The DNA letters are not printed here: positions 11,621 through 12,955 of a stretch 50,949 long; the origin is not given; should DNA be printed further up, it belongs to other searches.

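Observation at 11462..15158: Mirror-ordered duplicated two-gene module: small ~95-aa protein + cytoplasmic LRR protein with an unrecognised N-domain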

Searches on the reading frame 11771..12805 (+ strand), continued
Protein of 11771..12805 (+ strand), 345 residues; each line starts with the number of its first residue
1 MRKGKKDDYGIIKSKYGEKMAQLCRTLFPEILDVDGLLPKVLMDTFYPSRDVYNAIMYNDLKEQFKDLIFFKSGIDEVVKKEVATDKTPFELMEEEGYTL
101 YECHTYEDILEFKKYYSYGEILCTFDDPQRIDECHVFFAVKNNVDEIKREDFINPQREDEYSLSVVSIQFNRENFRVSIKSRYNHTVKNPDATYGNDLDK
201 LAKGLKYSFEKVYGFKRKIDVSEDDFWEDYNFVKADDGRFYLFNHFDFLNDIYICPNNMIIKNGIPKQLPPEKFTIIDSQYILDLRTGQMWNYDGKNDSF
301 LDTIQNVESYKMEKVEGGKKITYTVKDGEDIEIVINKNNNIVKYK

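Call 65: search_protein_families(library=pfam, proteins=[P0002, P0005, P0006, P0009, P0013, P0020, P0034, P0065, P0096, P0115], max_evalue=5)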
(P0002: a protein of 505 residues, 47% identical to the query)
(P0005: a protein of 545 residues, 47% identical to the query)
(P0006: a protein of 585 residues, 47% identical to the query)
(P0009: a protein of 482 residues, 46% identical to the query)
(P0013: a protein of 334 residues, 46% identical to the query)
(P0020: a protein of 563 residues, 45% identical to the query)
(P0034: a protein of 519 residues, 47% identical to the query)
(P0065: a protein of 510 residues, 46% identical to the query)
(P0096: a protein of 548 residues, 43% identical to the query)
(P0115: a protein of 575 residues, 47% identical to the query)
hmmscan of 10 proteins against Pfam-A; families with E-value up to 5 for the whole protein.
P0002 (505 aa): 2 families
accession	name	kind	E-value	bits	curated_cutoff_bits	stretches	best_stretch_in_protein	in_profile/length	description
PF13306.12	LRR_5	-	1.1e-06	28.9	27.7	1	340-436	18-116/127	BspA type Leucine rich repeat region (6 copies)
PF01166.23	TSC22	-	0.38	11.4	30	0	124-142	3-21/57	TSC-22/dip/bun family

P0005 (545 aa): 1 family
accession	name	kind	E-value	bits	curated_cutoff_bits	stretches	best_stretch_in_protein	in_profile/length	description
PF03871.20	RNA_pol_Rpb5_N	-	0.14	13.3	27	1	79-115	10-46/89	RNA polymerase Rpb5, N-terminal domain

P0006 (585 aa): 4 families
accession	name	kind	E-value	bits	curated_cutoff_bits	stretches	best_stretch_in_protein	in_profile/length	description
PF13306.12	LRR_5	-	3.2e-25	88.9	27.7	3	368-482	6-123/127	BspA type Leucine rich repeat region (6 copies)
PF11380.13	Stealth_CR2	-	0.00021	21.9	39.4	1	340-396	31-87/108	Stealth protein CR2, conserved region 2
PF02765.23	POT1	-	0.0063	16.8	29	0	357-389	64-96/140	Telomeric single stranded DNA binding POT1/CDC13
PF03894.20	XFP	-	0.046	13.9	22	1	173-208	12-47/177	D-xylulose 5-phosphate/D-fructose 6-phosphate phosphoketolase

P0009 (482 aa): 1 family
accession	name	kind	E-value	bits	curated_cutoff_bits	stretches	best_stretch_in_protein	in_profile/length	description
PF19322.4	RKP_N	-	1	9.7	27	1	269-336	51-114/137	E3 ubiquitin-protein ligase RKP N-terminus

P0013 (334 aa): 0 families

P0020 (563 aa): 3 families
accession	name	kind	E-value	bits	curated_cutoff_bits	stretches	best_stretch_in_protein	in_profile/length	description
PF13306.12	LRR_5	-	1.3e-18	67.6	27.7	2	424-532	5-117/127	BspA type Leucine rich repeat region (6 copies)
PF08655.15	DASH_Ask1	-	0.1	12.9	20.7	0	430-465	2-37/64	DASH complex subunit Ask1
PF07009.16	NusG_II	-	0.34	11.5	29.6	1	314-351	16-55/107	NusG domain II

P0034 (519 aa): 1 family
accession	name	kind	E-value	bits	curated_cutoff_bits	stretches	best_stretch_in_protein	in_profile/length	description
PF05813.17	Orthopox_F7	-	0.0088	16.6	25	1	159-181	53-75/80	Orthopoxvirus F7 protein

P0065 (510 aa): 1 family
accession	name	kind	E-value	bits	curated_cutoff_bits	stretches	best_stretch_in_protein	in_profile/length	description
PF13306.12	LRR_5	-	8.6e-05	22.9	27.7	2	403-494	16-109/127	BspA type Leucine rich repeat region (6 copies)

P0096 (548 aa): 2 families
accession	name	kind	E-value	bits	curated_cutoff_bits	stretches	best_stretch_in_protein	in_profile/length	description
PF13306.12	LRR_5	-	3.1e-09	37.2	27.7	2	410-504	2-98/127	BspA type Leucine rich repeat region (6 copies)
PF02604.26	PhdYeFM_antitox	-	0.18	12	29.8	1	310-338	24-51/74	Antitoxin Phd_YefM, type II toxin-antitoxin system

P0115 (575 aa): 2 families
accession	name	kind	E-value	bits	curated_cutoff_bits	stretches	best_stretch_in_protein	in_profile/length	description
PF13306.12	LRR_5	-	8.2e-10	39.1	27.7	2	336-421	41-127/127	BspA type Leucine rich repeat region (6 copies)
PF19369.4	DUF5944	-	0.036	14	25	1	255-321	111-176/243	Family of unknown function (DUF5944)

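Call 70: search_protein_families(library=pfam, alignment_id=A6, max_evalue=0.001)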
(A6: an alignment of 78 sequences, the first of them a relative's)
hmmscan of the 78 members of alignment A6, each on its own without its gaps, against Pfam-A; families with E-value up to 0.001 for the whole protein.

A. member 1, P0183 (704 aa): 2 families
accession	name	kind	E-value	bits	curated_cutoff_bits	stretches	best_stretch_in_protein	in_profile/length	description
PF13306.12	LRR_5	-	1.1e-11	45.1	27.7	0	446-554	5-116/127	BspA type Leucine rich repeat region (6 copies)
PF01030.30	Recep_L_domain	-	4.6e-06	27.2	21.8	0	396-478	29-101/112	Receptor L domain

B. families by the number of members that match (of 78 scanned): 7 families
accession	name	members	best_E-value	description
PF13306.12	LRR_5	51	2.5e-52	BspA type Leucine rich repeat region (6 copies)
PF01476.26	LysM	1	5.6e-07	LysM domain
PF01030.30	Recep_L_domain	1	4.6e-06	Receptor L domain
PF08655.15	DASH_Ask1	1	1.7e-05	DASH complex subunit Ask1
PF14213.11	DUF4325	1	3.7e-05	STAS-like domain of unknown function (DUF4325)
PF14261.11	DUF4351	1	0.00019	Domain of unknown function (DUF4351)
PF15941.10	FidL_like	1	0.00058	FidL-like putative membrane protein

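Call 77: find_related_loci(query=A5, collection=viral_contigs, flank=8000)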
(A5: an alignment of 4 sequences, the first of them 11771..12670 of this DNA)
Query A5 (300 aa) in viral_contigs; peptide patterns used: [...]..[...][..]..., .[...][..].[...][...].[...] (x = any residue, [..] = any of these).
600 stretches matched a pattern, but none encodes a relative of the query by tblastn (E <= 1e-3).

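Call 110: find_encoding_contigs(protein=P0013, flank=5000, max_places=3)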
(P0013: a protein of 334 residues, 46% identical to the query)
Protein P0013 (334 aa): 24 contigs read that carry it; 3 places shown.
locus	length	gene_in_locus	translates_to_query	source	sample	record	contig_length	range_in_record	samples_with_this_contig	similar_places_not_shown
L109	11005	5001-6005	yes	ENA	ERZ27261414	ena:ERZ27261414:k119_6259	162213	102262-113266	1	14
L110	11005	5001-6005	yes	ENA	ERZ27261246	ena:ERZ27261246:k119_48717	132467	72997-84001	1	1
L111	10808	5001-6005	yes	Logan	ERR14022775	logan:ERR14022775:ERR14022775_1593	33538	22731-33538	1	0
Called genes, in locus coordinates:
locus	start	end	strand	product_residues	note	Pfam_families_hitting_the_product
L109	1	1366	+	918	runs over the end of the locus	PF02739:5_3_exonuc_N, PF01367:5_3_exonuc, PF22619:DNA_polI_exo1 (weak), PF00476:DNA_pol_A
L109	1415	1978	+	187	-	PF01464:SLT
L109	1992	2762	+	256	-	-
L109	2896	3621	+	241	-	PF20772:TACO1_YebC_N, PF01709:Transcrip_reg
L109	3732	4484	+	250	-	PF00565:SNase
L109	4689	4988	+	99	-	-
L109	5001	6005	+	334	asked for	-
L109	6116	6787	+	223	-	-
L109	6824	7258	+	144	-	-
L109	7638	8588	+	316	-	PF02899:Phage_int_SAM_1 (weak), PF00589:Phage_integrase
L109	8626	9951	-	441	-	-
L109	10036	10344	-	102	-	PF01476:LysM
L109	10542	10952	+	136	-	-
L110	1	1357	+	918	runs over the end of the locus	PF02739:5_3_exonuc_N, PF01367:5_3_exonuc, PF22619:DNA_polI_exo1 (weak), PF00476:DNA_pol_A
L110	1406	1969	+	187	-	PF01464:SLT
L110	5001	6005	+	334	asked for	-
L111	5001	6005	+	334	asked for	-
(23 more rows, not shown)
